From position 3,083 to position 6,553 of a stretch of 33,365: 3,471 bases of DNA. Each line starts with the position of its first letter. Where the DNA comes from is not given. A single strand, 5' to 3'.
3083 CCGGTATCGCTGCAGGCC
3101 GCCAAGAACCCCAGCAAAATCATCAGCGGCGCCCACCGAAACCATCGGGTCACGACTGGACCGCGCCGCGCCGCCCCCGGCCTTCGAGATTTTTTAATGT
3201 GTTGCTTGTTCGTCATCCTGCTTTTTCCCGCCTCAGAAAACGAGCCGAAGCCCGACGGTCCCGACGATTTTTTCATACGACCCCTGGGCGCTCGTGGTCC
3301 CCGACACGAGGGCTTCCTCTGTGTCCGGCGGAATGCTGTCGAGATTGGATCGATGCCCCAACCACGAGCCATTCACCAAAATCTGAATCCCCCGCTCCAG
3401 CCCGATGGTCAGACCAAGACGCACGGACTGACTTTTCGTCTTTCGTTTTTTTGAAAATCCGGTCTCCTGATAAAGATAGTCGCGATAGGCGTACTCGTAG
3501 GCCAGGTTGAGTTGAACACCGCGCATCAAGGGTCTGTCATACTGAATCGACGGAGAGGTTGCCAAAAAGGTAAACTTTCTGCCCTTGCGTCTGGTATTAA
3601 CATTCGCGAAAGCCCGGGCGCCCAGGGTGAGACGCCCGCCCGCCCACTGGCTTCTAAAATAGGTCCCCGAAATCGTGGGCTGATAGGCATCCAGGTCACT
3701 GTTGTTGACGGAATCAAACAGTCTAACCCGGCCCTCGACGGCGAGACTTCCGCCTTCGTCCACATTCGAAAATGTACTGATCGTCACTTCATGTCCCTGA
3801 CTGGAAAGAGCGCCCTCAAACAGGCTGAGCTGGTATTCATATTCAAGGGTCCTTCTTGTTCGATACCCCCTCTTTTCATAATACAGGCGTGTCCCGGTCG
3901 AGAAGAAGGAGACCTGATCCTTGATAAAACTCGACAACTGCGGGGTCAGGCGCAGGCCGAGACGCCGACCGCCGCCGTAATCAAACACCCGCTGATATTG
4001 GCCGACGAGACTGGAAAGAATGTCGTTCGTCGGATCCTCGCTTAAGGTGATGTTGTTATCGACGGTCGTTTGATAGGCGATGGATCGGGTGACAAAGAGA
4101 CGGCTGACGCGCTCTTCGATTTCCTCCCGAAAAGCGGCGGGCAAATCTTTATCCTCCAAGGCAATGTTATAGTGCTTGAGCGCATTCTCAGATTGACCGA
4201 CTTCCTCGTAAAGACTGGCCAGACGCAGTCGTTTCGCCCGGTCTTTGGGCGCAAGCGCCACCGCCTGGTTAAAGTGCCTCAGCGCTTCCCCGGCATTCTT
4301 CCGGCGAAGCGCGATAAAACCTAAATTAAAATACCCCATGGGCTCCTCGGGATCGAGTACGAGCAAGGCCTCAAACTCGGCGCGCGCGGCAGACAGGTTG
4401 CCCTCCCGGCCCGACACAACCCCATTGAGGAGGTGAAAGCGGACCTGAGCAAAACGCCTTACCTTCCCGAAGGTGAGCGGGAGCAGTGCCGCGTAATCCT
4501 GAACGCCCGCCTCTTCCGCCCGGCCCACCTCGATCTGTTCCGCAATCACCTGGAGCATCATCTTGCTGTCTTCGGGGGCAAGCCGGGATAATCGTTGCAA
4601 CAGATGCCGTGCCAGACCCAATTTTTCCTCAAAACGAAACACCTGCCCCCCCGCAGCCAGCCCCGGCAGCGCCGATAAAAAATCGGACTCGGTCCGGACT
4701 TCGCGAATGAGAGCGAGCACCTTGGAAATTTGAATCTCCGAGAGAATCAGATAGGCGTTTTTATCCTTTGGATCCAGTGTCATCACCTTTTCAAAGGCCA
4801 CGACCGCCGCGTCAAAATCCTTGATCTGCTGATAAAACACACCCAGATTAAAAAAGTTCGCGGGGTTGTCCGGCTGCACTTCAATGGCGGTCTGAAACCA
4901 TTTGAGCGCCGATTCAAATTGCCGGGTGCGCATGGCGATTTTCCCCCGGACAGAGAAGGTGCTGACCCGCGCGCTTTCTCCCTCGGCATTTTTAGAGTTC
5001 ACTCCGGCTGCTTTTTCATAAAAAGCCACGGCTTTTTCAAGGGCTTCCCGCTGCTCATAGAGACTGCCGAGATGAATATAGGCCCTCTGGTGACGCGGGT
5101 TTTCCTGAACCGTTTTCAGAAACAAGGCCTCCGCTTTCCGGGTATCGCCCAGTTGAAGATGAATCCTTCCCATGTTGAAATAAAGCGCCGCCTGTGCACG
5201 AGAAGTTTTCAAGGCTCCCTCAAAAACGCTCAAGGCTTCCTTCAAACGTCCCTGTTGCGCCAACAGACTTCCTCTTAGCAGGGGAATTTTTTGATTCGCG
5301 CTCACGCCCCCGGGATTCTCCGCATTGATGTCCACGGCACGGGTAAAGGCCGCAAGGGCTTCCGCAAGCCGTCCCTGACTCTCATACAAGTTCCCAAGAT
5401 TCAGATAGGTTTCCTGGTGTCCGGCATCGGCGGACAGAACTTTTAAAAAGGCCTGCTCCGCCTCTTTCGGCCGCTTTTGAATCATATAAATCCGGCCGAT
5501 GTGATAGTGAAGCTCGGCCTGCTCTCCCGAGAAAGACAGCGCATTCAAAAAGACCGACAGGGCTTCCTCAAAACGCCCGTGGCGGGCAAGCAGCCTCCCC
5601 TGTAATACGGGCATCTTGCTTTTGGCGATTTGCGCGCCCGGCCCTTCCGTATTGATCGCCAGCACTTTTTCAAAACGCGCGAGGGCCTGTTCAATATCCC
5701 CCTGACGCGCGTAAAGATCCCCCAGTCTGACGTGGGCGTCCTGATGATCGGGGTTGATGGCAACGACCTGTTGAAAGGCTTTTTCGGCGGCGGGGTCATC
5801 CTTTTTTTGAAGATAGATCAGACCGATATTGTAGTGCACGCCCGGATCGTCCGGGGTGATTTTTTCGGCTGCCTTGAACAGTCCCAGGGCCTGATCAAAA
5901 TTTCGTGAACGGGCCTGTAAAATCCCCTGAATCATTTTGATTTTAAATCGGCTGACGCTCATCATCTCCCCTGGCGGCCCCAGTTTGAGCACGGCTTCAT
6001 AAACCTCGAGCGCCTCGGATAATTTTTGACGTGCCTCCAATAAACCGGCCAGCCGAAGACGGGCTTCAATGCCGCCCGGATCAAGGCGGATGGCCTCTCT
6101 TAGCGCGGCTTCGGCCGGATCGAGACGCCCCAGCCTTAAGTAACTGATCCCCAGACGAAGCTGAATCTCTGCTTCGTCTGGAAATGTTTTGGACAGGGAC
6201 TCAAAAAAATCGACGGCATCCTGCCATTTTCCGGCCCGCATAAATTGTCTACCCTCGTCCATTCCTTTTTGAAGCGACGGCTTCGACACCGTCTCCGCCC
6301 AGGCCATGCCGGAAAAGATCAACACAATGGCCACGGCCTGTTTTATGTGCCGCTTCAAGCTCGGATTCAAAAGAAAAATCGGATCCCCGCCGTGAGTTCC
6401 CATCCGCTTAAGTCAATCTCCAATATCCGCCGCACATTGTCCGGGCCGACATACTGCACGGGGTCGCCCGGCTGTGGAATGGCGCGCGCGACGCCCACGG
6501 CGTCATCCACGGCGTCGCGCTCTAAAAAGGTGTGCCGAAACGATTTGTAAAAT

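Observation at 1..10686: Envelope locus with no enzymes: two secreted paralogues, then three outer-membrane barrels, then giant lipoproteins. Candidate novel surface-fibre or surface-display export system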

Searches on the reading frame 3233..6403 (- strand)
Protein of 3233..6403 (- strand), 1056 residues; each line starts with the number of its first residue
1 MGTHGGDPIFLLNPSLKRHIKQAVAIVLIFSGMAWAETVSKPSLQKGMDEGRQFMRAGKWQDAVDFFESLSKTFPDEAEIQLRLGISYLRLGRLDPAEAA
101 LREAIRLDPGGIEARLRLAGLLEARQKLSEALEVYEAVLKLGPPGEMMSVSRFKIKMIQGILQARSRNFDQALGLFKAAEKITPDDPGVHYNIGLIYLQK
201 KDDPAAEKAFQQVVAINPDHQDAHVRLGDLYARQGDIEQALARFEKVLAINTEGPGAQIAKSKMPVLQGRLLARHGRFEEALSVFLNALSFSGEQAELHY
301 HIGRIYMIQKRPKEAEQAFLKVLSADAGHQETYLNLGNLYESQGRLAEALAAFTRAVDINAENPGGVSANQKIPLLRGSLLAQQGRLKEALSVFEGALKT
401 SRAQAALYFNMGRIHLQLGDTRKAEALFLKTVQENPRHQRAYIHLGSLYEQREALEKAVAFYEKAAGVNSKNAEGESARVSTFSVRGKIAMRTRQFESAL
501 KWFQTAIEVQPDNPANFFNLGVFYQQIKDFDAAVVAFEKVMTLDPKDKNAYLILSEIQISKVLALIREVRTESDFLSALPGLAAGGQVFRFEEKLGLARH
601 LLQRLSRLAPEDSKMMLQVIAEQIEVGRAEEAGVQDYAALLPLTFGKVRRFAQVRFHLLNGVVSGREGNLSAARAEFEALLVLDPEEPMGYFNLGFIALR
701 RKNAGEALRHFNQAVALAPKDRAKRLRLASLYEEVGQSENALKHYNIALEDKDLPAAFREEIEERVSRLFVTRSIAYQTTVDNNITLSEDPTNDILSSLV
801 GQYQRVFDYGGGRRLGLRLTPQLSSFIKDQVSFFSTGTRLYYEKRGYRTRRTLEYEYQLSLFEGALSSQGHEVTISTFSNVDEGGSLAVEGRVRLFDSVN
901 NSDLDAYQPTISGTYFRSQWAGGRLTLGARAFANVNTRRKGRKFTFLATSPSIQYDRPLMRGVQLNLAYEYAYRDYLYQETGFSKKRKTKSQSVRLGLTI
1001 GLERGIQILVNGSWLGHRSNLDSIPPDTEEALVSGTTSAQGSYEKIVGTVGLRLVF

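Call 7: search_protein_families(library=pfam, max_evalue=0.1, proteins=[window:3233-6403:-])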
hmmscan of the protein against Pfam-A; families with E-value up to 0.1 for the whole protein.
window:3233-6403:- (1056 aa): 48 families (the best 25 are shown)
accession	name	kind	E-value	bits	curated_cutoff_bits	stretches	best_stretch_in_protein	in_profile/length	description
PF07719.23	TPR_2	-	4.5e-80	257.7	27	9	331-362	2-33/34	Tetratricopeptide repeat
PF00515.34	TPR_1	-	1.4e-72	237.2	27.8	10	331-362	2-33/34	Tetratricopeptide repeat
PF13432.12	TPR_16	-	6.3e-66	218.7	32.7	9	49-111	2-64/65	Tetratricopeptide repeat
PF13181.12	TPR_8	-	1.3e-64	209.3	25.7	8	331-363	2-34/34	Tetratricopeptide repeat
PF14559.12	TPR_19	-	4.7e-56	187.5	25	9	205-255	9-59/68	Tetratricopeptide repeat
PF13414.12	TPR_11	-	3.1e-52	174.4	26.8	8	495-526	9-40/42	TPR repeat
PF13428.12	TPR_14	-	5.4e-48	156.9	23.5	6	79-119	2-42/44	Tetratricopeptide repeat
PF13424.12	TPR_12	-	6.7e-46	154.8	30.1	7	295-359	2-74/77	Tetratricopeptide repeat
PF13176.12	TPR_7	-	4.8e-39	129.6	27.9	2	332-359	1-28/36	Tetratricopeptide repeat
PF13431.12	TPR_17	-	3e-38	127.3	24.4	3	209-241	1-33/34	Tetratricopeptide repeat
PF13371.12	TPR_9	-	9.5e-31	106.1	35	5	194-262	2-70/73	Tetratricopeptide repeat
PF13174.12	TPR_6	-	1.5e-27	94.7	26.3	2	222-248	1-27/33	Tetratricopeptide repeat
PF23914.1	TPR_CcmH_CycH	-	2.5e-25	89.6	42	4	160-250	57-150/158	Cytochrome c-type biogenesis protein H TPR domain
PF13374.12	TPR_10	-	7.3e-24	83.5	27.5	1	332-359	4-31/42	Tetratricopeptide repeat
PF17874.7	TPR_MalT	-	2.4e-17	63.7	45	3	189-291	42-151/336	MalT-like TPR region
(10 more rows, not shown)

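Call 8: search_protein_families(library=ncbifam, max_evalue=0.1, proteins=[window:3233-6403:-])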
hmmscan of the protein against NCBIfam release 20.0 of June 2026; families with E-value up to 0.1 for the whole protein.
window:3233-6403:- (1056 aa): 43 families (the best 25 are shown)
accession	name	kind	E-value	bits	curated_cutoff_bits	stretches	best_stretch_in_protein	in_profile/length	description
TIGR02917.1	PEP_TPR_lipo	equivalog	8e-68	229.2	312.2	6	373-559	467-646/899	XrtA/PEP-CTERM system TPR-repeat protein PrsT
NF040959.1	MamA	equivalog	5.2e-58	195.9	200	4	387-551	18-176/204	magnetosome protein MamA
TIGR02521.1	type_IV_pilW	equivalog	3.5e-51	174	154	6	190-359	34-198/234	type IV pilus biogenesis/stability protein PilW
NF033762.1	social_mot_Tgl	equivalog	8.3e-39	133.4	225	4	23-247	9-230/252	social motility TPR repeat lipoprotein Tgl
NF047371.1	FlcA_CTERM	equivalog_domain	2.4e-35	122.1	300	5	122-249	409-535/646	periplasmic flagellar collar protein FlcA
TIGR02552.1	LcrH_SycD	equivalog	2.8e-35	121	104.8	5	667-766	31-129/136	SycD/LcrH family type III secretion system chaperone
NF033920.0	C39_PA2778_fam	equivalog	9.9e-33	113.6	150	6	381-466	166-251/255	PA2778 family cysteine peptidase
TIGR02795.1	tol_pal_ybgF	equivalog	9.3e-28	97.2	90.1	4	164-263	13-118/119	tol-pal system protein YbgF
NF047507.1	TPR_BatC_Lepto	exception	1.8e-27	96.2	175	3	382-456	69-147/214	TPR repeat-containing protein BatC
TIGR00540.1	TPR_hemY_coli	hypoth_equivalog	2.6e-27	95.6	142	5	658-746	296-383/385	heme biosynthesis-associated TPR protein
NF033758.1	gliding_GltE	equivalog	1.1e-25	90.5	225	4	56-254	98-289/411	adventurous gliding motility TPR repeat lipoprotein GltE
NF052312.1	T9SS_PorW_SprE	equivalog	1.5e-24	86.7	250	2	220-473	103-362/716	type IX secretion system periplasmic lipoprotein PorW/SprE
NF008757.0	PRK11788.1-5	equivalog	6.2e-24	84.9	363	4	378-546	76-246/388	lipopolysaccharide assembly protein LapB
TIGR00990.1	3a0801s09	subfamily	1.1e-22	80.4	757.25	3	392-557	315-476/615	mitochondrial import receptor subunit TOM70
NF052415.1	T3SS_chap_SctY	equivalog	7.9e-22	77.8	70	2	157-245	10-101/106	type III secretion apparatus assembly chaperone SctY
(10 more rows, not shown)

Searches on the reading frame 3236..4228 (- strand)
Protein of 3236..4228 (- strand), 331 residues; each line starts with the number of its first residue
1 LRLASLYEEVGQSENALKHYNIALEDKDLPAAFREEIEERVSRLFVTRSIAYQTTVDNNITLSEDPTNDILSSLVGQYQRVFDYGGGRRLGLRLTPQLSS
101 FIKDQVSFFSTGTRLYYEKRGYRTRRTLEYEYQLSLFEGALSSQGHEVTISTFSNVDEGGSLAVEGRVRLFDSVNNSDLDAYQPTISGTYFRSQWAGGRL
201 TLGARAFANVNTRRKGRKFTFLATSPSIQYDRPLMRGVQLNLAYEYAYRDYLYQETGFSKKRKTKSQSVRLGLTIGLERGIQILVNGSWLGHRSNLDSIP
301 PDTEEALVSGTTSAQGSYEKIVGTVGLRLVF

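Call 12: search_protein_families(library=pfam, max_evalue=1, proteins=[window:3236-4228:-])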
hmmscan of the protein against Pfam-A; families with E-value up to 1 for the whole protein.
seq(331 aa): 1 family
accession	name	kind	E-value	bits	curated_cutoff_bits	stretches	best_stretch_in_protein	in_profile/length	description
PF00515.34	TPR_1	-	0.06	13.6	27.8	1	2-25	6-29/34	Tetratricopeptide repeat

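Call 52: search_solved_structures(query=A2, max_evalue=10, show_alignments=1)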
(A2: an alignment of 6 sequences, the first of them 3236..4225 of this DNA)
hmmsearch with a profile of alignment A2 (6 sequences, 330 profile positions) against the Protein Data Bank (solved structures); distinct sequences matched with E-value up to 10: 5.
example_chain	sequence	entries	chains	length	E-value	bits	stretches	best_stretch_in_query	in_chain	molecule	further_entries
4w9r_A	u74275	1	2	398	0.051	16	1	2-46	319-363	Uncharacterized protein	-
3b9k_L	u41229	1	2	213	0.28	13.6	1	58-101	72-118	Fab Light Chain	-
1fn4_A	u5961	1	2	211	0.41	13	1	55-102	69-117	MONOCLONAL ANTIBODY AGAINST ACETYLCHOLINE RECEPTOR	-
4rs7_R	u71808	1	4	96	0.83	12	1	21-82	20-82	ParB-C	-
3mt1_A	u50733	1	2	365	0.9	11.9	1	43-99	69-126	Putative carboxynorspermidine decarboxylase protein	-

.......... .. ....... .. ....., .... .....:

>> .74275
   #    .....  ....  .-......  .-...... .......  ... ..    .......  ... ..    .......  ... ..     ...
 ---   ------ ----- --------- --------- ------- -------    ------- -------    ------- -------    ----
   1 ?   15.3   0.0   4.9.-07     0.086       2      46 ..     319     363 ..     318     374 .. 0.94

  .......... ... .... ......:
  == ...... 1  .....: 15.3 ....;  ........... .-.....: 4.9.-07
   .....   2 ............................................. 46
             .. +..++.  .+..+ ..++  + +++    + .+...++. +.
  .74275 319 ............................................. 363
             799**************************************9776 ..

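Call 54: find_homologous_proteins(query=A2, max_evalue=0.001)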
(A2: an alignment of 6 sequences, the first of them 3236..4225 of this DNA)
Query A2 (6 sequences) (330 aa, profile of the alignment): 1 proteins with E <= 0.001 among 8000 candidates.
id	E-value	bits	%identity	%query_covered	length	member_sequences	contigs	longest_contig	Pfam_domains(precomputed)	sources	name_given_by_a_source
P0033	1.6e-90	322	35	59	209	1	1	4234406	-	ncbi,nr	ncbi:MAG: hypothetical protein MPW14_20330 [Candidatus Manganitrophus sp.]|nr:MAG: hypothetical prot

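Call 55: find_encoding_contigs(protein=P0033, flank=10000, max_places=3)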
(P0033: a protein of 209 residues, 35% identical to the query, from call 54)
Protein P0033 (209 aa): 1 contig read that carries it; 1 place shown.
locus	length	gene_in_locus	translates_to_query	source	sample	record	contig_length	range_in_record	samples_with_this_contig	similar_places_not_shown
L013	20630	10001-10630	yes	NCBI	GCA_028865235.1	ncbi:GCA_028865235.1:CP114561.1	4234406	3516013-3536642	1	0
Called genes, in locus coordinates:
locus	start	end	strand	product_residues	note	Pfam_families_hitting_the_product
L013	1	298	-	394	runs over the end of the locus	PF21016:RlmN_N, PF04055:Radical_SAM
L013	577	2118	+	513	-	PF13205:Big_5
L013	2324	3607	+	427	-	-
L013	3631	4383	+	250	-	-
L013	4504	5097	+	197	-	-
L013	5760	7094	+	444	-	PF06980:DUF1302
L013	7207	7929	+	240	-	-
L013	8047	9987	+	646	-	PF14559:TPR_19, PF00515:TPR_1, PF07719:TPR_2, PF13432:TPR_16, PF14559:TPR_19, PF13424:TPR_12, PF13414:TPR_11, PF14559:TPR_19, +58 more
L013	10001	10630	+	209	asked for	-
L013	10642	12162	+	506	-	-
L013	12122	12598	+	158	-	-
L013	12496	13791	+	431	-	PF18911:PKD_4 (weak), PF22352:K319L-like_PKD (weak)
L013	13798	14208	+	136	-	-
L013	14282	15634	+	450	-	PF13418:Beta-prop_TYW4 (faint), PF07646:Kelch_2 (faint), PF13415:Beta-prop_FBX42 (faint), PF01344:Kelch_1 (faint), PF07250:Glyoxal_oxid_N (faint)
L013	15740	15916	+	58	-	-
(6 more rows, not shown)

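Call 57: find_homologous_proteins(query=A4, max_evalue=0.01)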
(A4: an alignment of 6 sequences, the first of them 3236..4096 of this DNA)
Query A4 (6 sequences) (287 aa, profile of the alignment): 2 proteins with E <= 0.01 among 8000 candidates.
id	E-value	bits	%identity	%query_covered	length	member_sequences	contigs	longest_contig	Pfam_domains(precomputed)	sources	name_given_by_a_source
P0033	4.2e-90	320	35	68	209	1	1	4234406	-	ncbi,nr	ncbi:MAG: hypothetical protein MPW14_20330 [Candidatus Manganitrophus sp.]|nr:MAG: hypothetical prot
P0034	7.3e-48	182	33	51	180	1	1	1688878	-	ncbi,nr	ncbi:MAG: hypothetical protein MPW15_15710 [Candidatus Manganitrophus sp.]|nr:hypothetical protein [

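Call 59: search_protein_families(library=pfam, alignment_id=A4, max_evalue=10)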
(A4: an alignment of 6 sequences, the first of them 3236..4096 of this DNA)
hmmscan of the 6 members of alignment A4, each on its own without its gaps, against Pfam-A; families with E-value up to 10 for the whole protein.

A. member 1, window:3236-4096:- (287 aa): 0 families

B. families by the number of members that match (of 6 scanned): 2 families
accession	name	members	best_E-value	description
PF19644.4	DUF6147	1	0.074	Family of unknown function (DUF6147)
PF22774.2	DNAJC11_beta-barrel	1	0.12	DNAJC11, beta-barrel domain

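Call 70: predict_structure(alignment_id=A5)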
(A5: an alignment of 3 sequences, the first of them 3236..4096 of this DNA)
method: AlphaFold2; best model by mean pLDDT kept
length: 287 residues; sequences in the alignment: 3
mean_pLDDT: 45.1   pTM: 0.42
mean pLDDT of the five models: 45.1, 36.0, 31.3, 30.1, 28.1
residues with pLDDT >= 90: 0; 70-90: 46; 50-70: 81; < 50: 160
segments of 3 or more residues with pLDDT < 50: 1-100, 130-133, 233-287
pLDDT, mean of each block of 10 residues (from residue 1): 23 25 29 26 27 27 26 25 30 35 61 65 63 58 71 72 67 67 77 69 69 59 58 38 27 30 27 26 27
secondary structure, 60 per line:
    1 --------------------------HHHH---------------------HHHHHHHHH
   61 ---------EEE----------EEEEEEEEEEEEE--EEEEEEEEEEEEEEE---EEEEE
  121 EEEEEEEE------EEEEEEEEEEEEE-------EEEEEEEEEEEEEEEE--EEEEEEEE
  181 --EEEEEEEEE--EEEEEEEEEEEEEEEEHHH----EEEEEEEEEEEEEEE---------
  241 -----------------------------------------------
elements in order: H27-30 H52-60 E70-72 E83-95 E98-112 E116-128 E135-147 E155-170 E173-180 E183-191 E194-209 E217-231

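Call 74: fold_search(model_id=the predicted structure, library=pdb)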
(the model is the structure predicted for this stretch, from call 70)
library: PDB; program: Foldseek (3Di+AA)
matches with E <= 10: 350; with E <= 0.001: 0
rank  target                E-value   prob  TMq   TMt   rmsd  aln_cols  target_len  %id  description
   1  9i95_A                1.6e-02  0.97  0.25  0.16  14.8       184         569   11  Cryo-EM structure of Shigella flexneri LptDE bound by a Bicyclic peptide molecule (Compound 4) (released 2025-10-15)
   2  9i92_A                2.8e-02  0.95  0.25  0.16   8.0       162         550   10  Cryo-EM structure of Shigella flexneri LptDE bound by a Bicyclic peptide molecule (Compound 1) (released 2025-10-15)
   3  9q8n_A                3.3e-02  0.92  0.26  0.17  14.7       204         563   14  Cryo-EM structure of Shigella flexneri LptDE bound by a Bicyclic peptide molecule (Compound 16) (released 2025-10-15)
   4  9ia0_A                4.7e-02  0.84  0.25  0.12  15.5       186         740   13  LpDE from Escherichia coli (released 2025-12-10)
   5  9ia5_A                1.1e-01  0.85  0.29  0.14   8.8       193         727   12  LpDEM from Escherichia coli (released 2025-12-10)
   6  4rhb_C                1.2e-01  0.84  0.27  0.16  10.3       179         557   12  Crystal structure of the lipopolysaccharide assembly complex LptD-LptE from the Escherichia coli outer membrane (released 2015-08-26)
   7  4rhb_A                1.4e-01  0.75  0.25  0.16  14.6       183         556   12  Crystal structure of the lipopolysaccharide assembly complex LptD-LptE from the Escherichia coli outer membrane (released 2015-08-26)
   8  9i98_A                2.0e-01  0.66  0.25  0.16  14.8       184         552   11  Cryo-EM structure of Shigella flexneri LptDE bound by a Bicyclic peptide molecule (Compound 13) (released 2025-10-15)
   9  6i97_B                2.0e-01  0.20  0.15  0.07  22.2       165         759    7  Structure of the ferrioxamine B transporter FoxA from Pseudomonas aeruginosa in complex with ferrioxamine B and a C-te (released 2019-08-28)
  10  3dzm_B                2.1e-01  0.33  0.19  0.24  12.9       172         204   10  Crystal structure of a major outer membrane protein from Thermus thermophilus HB27 (released 2008-12-23)
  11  9p1u_F                2.7e-01  0.75  0.29  0.20  11.4       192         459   10  beta-barrel assembly machine from Escherichia coli in an late state of LptD assembly (released 2026-03-11)
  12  9i94_A                2.7e-01  0.66  0.26  0.16  14.7       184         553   11  Cryo-EM structure of Shigella flexneri LptDE bound by a Bicyclic peptide molecule (Compound 3) (released 2025-10-15)
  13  6ehf                  3.3e-01  0.97  0.35  0.32   6.6       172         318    9  OmpT (in-vitro folded), an outer membrane protein Vibrio cholerae (trimer form) (released 2018-04-25)
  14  2f1t_A                4.0e-01  0.23  0.17  0.23  11.3       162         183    7  Outer membrane protein OmpW (released 2006-01-24)
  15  6i97_A                4.0e-01  0.15  0.16  0.07  22.4       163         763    6  Structure of the ferrioxamine B transporter FoxA from Pseudomonas aeruginosa in complex with ferrioxamine B and a C-te (released 2019-08-28)
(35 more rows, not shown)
